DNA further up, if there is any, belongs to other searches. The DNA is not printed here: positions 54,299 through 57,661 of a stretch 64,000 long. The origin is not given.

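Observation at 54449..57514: Tandem fusion of two complete PilB/GspE secretion ATPases in one 1021-aa protein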

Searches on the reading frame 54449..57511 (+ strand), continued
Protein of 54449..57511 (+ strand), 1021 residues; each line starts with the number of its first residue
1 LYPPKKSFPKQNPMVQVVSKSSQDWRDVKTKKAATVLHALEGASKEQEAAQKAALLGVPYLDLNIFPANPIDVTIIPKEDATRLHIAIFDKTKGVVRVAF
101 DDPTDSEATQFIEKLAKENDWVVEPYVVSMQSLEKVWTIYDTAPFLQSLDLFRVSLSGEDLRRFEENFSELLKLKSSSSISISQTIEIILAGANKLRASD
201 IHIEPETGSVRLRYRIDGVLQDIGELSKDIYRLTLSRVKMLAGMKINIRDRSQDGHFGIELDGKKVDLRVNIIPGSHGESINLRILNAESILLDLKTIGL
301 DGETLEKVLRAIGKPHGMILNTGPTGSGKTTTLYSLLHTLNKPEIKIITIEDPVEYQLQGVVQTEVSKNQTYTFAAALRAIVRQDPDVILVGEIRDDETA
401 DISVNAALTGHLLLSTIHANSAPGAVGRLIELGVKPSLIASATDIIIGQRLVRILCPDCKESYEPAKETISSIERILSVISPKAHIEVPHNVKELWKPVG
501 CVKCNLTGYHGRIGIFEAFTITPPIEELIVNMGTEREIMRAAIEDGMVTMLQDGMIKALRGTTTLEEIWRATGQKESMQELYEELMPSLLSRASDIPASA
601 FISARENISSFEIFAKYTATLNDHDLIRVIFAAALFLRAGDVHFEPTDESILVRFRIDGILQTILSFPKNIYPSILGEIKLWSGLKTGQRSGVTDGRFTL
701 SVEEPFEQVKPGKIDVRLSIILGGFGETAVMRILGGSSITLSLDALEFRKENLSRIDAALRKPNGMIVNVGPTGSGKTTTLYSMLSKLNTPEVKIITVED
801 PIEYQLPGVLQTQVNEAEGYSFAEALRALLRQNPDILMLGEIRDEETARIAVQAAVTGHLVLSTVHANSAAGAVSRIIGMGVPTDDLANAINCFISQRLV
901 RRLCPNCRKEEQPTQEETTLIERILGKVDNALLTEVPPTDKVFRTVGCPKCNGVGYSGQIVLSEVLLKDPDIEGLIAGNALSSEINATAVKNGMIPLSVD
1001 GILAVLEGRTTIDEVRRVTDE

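Call 69: find_homologous_proteins(query=L007:11545-12630:+, max_evalue=1e-10)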
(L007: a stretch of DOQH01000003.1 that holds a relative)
Query L007:11545-12630:+ (362 aa): 3924 proteins with E <= 1e-10 among 8000 candidates; the best 120 are listed.
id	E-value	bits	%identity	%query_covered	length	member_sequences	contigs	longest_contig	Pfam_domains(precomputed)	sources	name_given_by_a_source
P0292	2.4e-220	749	100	100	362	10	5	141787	PF00482.29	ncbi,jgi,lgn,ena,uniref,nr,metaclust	ncbi:MAG TPA: hypothetical protein DEB73_01670 [Candidatus Magasanikbacteria bacterium]|uniref:Type 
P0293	1.4e-198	677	89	100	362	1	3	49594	PF00482.29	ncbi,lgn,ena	ncbi:MAG: type II secretion system F family protein [Patescibacteria group bacterium]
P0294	4.3e-194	662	90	97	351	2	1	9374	PF00482.29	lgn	-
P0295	4.1e-163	561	72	99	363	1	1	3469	PF00482.29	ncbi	-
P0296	1.6e-162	559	72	100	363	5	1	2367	PF00482.29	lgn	-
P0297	6.4e-158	543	71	99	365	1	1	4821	PF00482.29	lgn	-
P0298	3.8e-156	538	69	100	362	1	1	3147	PF00482.29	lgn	-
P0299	1.2e-152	526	69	98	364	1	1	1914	PF00482.29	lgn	-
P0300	6.6e-150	517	68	98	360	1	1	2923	PF00482.29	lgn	-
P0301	2.1e-147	509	67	98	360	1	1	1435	PF00482.29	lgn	-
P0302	9.7e-147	507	67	99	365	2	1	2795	PF00482.29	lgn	-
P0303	1.8e-143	496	65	99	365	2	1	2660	PF00482.29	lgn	-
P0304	2.0e-141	489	64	99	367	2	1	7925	PF00482.29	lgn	-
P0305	5.6e-139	481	63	98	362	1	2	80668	PF00482.29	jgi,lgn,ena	-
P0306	2.5e-137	476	63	100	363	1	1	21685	PF00482.29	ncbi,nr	ncbi:MAG: type II secretion system F family protein [Candidatus Magasanikbacteria bacterium]|nr:type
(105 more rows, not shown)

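Call 71: find_encoding_contigs(protein=P0151, flank=8000, max_places=2)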
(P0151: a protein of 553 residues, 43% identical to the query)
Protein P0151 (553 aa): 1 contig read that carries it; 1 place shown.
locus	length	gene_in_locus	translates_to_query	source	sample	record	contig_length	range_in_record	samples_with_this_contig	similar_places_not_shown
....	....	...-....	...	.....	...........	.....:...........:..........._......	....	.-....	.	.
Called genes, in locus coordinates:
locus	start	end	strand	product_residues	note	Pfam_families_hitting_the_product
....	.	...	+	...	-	?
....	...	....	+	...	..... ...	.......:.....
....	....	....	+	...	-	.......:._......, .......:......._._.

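Call 76: search_protein_families(library=ncbifam, proteins=[L012:8710-9876:+, L014:85-1230:+], max_evalue=0.01)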
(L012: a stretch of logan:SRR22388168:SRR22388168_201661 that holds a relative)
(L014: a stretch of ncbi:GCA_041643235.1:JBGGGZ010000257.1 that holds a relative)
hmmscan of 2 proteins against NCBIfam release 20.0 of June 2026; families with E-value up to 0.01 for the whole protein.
L012:8710-9876:+ (389 aa): 9 families
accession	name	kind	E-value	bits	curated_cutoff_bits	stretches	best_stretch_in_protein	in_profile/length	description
NF053633.1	OlncasPapPhNrnA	equivalog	2.2e-11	43.2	350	1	159-296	107-241/317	bifunctional oligoribonuclease/PAP phosphatase NrnA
NF011449.0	PRK14869.2-5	equivalog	1.7e-08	34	411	1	162-237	233-309/451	putative manganese-dependent inorganic diphosphatase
NF003877.0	PRK05427.1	equivalog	3.9e-08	33.1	283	1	162-237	94-170/308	manganese-dependent inorganic pyrophosphatase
NF011442.0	PRK14869.1-4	equivalog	9e-07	27.7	400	1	162-318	331-491/543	putative manganese-dependent inorganic diphosphatase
NF011445.0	PRK14869.2-1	equivalog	1.5e-06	26.9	483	1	162-234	333-406/548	putative manganese-dependent inorganic diphosphatase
NF011443.0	PRK14869.1-5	equivalog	3.2e-06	25.9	335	1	162-236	332-407/546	putative manganese-dependent inorganic diphosphatase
NF011440.0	PRK14869.1-2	equivalog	1.9e-05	23.5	746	1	159-234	322-399/541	putative manganese-dependent inorganic diphosphatase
NF011441.0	PRK14869.1-3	equivalog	8.3e-05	21.4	753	1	181-237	352-407/548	putative manganese-dependent inorganic diphosphatase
NF011447.0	PRK14869.2-3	equivalog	0.00044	18.9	522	1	180-237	349-405/540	putative manganese-dependent inorganic diphosphatase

L014:85-1230:+ (382 aa): 2 families
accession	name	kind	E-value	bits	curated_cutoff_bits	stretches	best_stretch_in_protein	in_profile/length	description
NF053633.1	OlncasPapPhNrnA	equivalog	2e-07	30.3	350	1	157-325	106-270/317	bifunctional oligoribonuclease/PAP phosphatase NrnA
NF003877.0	PRK05427.1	equivalog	0.00067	19.2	283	0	161-234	94-168/308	manganese-dependent inorganic pyrophosphatase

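Call 78: fold_search(model_id=the predicted structure, library=pdb)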
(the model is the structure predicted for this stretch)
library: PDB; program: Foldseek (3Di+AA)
matches with E <= 10: 1781; with E <= 0.001: 351
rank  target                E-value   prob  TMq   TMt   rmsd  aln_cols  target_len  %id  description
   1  5tsh_E                2.9e-45  1.00  0.36  0.91   2.8       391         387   43  PilB from Geobacter metallireducens bound to AMP-PNP (released 2017-05-17)
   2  4pht_B                6.6e-45  1.00  0.26  0.57  24.1       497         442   36  ATPase GspE in complex with the cytoplasmic domain of GspL from the Vibrio vulnificus type II Secretion system (released 2014-11-26)
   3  4pht_C                1.0e-44  1.00  0.26  0.58  24.0       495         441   36  ATPase GspE in complex with the cytoplasmic domain of GspL from the Vibrio vulnificus type II Secretion system (released 2014-11-26)
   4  4pht_A                2.4e-44  1.00  0.26  0.58  24.0       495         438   36  ATPase GspE in complex with the cytoplasmic domain of GspL from the Vibrio vulnificus type II Secretion system (released 2014-11-26)
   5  5tsh_F                4.0e-44  1.00  0.35  0.90   3.2       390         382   42  PilB from Geobacter metallireducens bound to AMP-PNP (released 2017-05-17)
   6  5zfr_C                4.7e-44  1.00  0.33  0.79   5.0       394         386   41  Crystal structure of PilB, an extension ATPase motor of Type IV pilus, from Geobacter sulfurreducens (released 2018-09-19)
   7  5oiu_B                9.1e-44  1.00  0.36  0.92   2.5       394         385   39  Crystal structure of PilF type IV pilus assembly ATPase from Thermus thermophilus (released 2018-08-08)
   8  5zfr_B                1.3e-43  1.00  0.35  0.86   3.5       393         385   42  Crystal structure of PilB, an extension ATPase motor of Type IV pilus, from Geobacter sulfurreducens (released 2018-09-19)
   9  5tsh_C                2.4e-43  1.00  0.36  0.91   3.0       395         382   42  PilB from Geobacter metallireducens bound to AMP-PNP (released 2017-05-17)
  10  5zfr_A                3.5e-43  1.00  0.35  0.90   3.3       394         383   42  Crystal structure of PilB, an extension ATPase motor of Type IV pilus, from Geobacter sulfurreducens (released 2018-09-19)
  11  5tsg_B                4.7e-43  1.00  0.36  0.92   2.7       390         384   43  PilB from Geobacter metallireducens bound to ADP (released 2017-05-17)
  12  5tsh_D                5.5e-43  1.00  0.32  0.80   5.1       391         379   42  PilB from Geobacter metallireducens bound to AMP-PNP (released 2017-05-17)
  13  5tsh_A                8.5e-43  1.00  0.35  0.91   3.1       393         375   42  PilB from Geobacter metallireducens bound to AMP-PNP (released 2017-05-17)
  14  5it5_A                1.1e-42  1.00  0.36  0.92   2.7       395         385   39  Thermus thermophilus PilB core ATPase region (released 2016-10-19)
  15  1p9w                  1.1e-42  1.00  0.33  0.81   4.3       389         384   43  Crystal Structure of Vibrio cholerae putative NTPase EpsE (released 2003-10-14)
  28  5fl3                  4.1e-24  1.00  0.30  0.78   4.1       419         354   26  PilT2 from Thermus thermophilus (released 2015-11-11)
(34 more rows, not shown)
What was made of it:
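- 55319..56173 (+): Module A C-terminal ATPase domain (aa 291-575): Walker A 55415-55438, Asp box 55499-55513, Walker B/catalytic Glu 55610-55636, His box 55673-55702, CxxC 55814-55825 and 55949-55960. The model matches PilB_Gm chains at TM 0.91-0.93 (call 78).
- The fold matches at TM 0.91-0.93 (call 78).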

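Call 88: find_encoding_contigs(protein=P0136, flank=8000, max_places=1)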
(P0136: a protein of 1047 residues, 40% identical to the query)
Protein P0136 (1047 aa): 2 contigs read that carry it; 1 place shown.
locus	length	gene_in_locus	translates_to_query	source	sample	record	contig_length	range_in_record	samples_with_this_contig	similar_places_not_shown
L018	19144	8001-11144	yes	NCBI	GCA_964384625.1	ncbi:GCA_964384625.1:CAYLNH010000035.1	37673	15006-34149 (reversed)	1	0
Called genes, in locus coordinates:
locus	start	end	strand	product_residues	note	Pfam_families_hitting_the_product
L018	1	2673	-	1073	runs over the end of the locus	PF06452:CBM9_1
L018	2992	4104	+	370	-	PF01168:Ala_racemase_N, PF00842:Ala_racemase_C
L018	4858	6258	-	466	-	PF00884:Sulfatase, PF01663:Phosphodiest (faint), PF02995:DUF229 (faint), PF16347:SGSH_C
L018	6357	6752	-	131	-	-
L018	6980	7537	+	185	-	PF07638:Sigma70_ECF, PF04542:Sigma70_r2, PF08281:Sigma70_r4_2, PF04545:Sigma70_r4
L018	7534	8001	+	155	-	PF13490:zf-HC2 (weak), PF12728:HTH_17 (weak)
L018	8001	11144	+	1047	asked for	PF00482:T2SSF (weak), PF13191:AAA_16 (faint), PF00482:T2SSF, PF00437:T2SSE, PF13401:AAA_22 (faint), PF20720:nSTAND3 (faint), PF25199:nSTAND_NTPase5 (faint), PF00437:T2SSE, +1 more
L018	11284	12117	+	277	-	-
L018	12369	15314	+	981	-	-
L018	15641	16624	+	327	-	PF20030:bpMoxR, PF07726:AAA_3, PF07728:AAA_5, PF17863:AAA_lid_2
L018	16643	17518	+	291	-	PF01882:DUF58, PF13519:VWA_2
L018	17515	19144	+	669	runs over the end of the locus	PF07584:BatA (weak), PF13519:VWA_2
